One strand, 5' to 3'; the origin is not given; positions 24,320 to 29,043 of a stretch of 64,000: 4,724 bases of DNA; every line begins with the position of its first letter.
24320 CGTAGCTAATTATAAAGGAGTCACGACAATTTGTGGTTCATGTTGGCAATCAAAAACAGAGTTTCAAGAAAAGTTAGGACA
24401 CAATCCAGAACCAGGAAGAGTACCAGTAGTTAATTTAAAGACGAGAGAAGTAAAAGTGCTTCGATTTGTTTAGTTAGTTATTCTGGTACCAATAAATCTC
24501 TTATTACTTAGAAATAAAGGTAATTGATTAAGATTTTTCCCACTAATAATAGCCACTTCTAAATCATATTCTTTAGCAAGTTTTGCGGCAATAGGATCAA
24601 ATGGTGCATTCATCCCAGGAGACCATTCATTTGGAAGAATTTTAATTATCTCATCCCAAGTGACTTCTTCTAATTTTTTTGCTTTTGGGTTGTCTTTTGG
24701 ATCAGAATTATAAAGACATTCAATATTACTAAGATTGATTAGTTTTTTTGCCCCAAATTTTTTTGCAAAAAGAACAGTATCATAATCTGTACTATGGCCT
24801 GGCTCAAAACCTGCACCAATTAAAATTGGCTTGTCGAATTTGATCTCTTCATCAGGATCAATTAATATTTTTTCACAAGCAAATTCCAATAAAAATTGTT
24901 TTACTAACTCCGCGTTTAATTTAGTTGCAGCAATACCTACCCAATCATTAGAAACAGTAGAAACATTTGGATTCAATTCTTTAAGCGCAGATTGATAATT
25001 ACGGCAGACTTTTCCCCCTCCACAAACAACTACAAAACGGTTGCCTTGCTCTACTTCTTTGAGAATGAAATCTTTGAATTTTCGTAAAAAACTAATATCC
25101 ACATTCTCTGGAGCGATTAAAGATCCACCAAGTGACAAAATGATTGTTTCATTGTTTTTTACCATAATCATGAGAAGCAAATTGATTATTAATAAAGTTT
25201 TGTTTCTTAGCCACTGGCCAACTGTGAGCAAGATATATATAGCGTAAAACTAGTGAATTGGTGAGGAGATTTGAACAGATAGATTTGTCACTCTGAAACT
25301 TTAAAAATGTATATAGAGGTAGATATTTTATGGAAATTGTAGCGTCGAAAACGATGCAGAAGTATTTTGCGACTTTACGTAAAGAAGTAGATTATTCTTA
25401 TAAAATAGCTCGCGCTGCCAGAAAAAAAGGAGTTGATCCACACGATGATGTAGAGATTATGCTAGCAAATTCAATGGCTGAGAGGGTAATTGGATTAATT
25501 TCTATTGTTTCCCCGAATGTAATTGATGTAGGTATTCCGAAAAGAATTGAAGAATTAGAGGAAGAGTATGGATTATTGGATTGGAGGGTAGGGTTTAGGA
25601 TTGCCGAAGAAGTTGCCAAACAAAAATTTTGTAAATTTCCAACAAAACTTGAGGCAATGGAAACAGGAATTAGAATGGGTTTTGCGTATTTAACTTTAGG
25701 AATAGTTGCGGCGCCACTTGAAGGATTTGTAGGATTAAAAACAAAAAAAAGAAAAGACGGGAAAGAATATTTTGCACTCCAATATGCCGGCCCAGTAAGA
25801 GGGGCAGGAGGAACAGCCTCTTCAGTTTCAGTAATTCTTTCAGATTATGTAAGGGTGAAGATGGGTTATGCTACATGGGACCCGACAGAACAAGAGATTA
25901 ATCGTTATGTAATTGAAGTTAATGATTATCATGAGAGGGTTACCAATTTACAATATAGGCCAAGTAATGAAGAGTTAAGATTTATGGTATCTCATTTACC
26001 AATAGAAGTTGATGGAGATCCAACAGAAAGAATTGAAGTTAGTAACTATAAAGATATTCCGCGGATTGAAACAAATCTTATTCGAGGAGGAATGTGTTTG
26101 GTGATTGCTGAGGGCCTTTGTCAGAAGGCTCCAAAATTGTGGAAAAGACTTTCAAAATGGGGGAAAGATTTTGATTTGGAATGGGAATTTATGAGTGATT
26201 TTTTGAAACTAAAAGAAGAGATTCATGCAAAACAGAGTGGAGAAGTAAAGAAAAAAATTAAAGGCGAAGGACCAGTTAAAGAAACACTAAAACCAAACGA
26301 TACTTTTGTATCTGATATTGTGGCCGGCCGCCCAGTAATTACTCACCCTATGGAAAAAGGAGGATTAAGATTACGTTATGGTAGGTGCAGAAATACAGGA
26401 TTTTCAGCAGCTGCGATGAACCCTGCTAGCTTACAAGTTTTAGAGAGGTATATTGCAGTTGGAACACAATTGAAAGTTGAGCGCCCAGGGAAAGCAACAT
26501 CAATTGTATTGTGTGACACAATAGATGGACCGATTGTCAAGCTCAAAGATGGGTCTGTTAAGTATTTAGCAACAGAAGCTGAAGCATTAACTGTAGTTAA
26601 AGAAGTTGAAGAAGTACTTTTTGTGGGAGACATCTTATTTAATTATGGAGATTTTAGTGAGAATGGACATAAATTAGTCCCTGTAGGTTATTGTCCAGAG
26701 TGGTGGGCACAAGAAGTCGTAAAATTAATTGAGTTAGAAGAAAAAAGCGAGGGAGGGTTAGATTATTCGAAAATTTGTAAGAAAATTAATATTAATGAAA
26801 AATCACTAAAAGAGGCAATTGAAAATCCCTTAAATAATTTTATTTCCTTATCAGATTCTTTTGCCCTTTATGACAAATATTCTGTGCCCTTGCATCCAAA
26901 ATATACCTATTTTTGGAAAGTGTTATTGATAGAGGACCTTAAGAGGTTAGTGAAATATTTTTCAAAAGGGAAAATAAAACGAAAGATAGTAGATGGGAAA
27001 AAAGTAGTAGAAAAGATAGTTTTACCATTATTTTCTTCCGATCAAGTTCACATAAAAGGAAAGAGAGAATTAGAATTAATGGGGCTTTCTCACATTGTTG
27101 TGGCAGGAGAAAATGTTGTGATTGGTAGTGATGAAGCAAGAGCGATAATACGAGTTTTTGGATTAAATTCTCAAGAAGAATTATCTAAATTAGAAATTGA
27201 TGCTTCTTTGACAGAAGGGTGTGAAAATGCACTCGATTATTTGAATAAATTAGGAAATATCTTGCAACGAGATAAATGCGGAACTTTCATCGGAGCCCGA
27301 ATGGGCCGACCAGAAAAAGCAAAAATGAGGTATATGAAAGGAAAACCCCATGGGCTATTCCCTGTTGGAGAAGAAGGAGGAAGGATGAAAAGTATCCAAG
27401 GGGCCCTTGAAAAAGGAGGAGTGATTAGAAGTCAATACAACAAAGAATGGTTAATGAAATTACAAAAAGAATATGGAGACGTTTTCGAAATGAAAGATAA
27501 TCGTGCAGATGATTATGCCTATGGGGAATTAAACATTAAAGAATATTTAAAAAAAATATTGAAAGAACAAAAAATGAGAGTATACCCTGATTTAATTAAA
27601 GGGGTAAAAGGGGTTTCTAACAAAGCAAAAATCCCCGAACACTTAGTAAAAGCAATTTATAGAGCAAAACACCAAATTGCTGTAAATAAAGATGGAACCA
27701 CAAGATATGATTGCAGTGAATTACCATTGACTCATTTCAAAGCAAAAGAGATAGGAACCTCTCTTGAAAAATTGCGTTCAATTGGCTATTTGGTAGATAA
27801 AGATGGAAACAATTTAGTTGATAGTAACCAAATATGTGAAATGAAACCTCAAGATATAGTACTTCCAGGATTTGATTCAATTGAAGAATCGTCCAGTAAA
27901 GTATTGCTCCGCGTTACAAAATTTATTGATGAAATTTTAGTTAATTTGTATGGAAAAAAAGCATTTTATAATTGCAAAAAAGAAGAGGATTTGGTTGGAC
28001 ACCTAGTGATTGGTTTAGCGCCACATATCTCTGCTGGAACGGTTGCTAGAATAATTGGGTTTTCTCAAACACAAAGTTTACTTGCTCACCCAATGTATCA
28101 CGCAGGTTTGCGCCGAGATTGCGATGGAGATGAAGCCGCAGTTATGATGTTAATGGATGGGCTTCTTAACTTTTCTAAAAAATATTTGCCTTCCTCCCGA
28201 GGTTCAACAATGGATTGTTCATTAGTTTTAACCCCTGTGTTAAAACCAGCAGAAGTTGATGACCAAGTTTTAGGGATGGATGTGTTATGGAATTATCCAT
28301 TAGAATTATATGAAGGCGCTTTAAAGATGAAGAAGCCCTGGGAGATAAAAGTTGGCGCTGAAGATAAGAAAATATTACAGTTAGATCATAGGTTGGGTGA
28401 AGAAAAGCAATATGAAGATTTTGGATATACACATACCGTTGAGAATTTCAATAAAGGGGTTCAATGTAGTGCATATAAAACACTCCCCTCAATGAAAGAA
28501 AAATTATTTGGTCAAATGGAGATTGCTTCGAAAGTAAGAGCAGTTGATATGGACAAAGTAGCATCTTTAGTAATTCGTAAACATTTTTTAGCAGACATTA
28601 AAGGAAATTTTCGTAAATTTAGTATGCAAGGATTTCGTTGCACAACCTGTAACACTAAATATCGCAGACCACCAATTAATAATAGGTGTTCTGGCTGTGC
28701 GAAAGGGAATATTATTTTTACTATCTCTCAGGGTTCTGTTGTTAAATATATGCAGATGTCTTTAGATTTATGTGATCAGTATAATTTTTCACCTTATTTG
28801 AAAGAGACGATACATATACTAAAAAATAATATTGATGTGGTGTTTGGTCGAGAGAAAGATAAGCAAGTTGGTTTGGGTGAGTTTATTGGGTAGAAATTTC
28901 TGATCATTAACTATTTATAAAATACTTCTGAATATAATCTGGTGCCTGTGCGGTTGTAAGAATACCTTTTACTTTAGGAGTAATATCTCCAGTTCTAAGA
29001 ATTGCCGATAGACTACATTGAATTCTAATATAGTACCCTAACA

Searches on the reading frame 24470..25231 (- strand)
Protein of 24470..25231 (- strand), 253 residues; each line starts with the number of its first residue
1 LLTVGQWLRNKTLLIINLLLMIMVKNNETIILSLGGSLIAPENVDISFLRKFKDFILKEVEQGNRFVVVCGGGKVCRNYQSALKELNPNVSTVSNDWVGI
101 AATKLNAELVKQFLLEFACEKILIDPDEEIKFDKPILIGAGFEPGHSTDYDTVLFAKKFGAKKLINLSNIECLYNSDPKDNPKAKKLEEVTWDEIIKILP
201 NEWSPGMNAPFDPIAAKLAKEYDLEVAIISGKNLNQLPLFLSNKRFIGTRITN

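Call 10: search_protein_families(library=pfam, proteins=[window:24470-25231:-], max_evalue=0.0001)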
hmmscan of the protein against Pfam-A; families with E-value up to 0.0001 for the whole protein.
window:24470-25231:- (253 aa): 1 family
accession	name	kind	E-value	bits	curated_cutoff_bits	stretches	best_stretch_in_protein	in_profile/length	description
PF00696.33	AA_kinase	-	1.3e-28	100.8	24.9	1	29-230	2-234/234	Amino acid kinase family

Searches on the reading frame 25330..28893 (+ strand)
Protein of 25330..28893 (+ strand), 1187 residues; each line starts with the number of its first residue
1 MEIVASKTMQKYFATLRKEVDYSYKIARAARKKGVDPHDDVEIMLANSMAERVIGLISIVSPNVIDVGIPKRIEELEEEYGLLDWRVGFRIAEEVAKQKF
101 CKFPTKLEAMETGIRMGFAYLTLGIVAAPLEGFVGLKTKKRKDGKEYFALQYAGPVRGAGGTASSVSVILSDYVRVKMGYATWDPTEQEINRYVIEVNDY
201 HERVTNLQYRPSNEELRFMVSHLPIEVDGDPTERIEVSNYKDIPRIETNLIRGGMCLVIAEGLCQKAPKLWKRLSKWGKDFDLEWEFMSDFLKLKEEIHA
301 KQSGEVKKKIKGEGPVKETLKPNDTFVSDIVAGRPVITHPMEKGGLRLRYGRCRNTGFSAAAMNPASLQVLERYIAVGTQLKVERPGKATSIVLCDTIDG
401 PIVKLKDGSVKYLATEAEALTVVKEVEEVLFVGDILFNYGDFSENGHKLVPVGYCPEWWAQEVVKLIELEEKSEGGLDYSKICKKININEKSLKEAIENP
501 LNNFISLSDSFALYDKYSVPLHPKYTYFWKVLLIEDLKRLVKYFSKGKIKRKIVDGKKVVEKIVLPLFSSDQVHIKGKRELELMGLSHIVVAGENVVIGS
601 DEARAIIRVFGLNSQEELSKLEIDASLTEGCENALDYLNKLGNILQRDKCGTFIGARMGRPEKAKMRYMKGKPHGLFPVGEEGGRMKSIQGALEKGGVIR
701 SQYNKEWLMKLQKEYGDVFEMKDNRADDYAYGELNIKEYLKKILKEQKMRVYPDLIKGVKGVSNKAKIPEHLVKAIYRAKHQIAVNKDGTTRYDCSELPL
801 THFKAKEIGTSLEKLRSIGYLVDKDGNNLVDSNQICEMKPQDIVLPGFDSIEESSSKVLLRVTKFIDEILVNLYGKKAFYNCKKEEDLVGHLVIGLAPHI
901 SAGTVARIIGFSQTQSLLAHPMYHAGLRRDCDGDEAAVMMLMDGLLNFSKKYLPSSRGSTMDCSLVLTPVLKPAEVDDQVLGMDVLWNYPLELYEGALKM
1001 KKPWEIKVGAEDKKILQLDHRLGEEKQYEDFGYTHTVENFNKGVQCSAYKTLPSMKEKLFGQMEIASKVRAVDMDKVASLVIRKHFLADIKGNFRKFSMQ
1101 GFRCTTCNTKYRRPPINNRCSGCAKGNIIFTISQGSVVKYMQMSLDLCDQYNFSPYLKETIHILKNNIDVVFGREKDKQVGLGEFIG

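Call 10: search_protein_families(library=pfam, proteins=[window:25330-28893:+], max_evalue=0.0001)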
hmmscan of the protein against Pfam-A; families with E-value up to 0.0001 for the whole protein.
window:25330-28893:+ (1187 aa): 3 families
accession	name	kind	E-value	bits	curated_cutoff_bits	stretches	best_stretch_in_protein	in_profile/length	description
PF24846.1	PolC_DP2_cat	-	5.1e-113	377.4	24.3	1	754-1058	6-299/299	DNA polymerase II large subunit DP2, catalytic domain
PF24844.1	PolC_DP2_central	-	1.7e-98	330.4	24.3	1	317-697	5-327/372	DNA polymerase II large subunit DP2, central domain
PF03833.19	PolC_DP2_N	-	2.7e-86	289.5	24.3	1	11-292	1-269/271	DNA polymerase II large subunit DP2, N-terminal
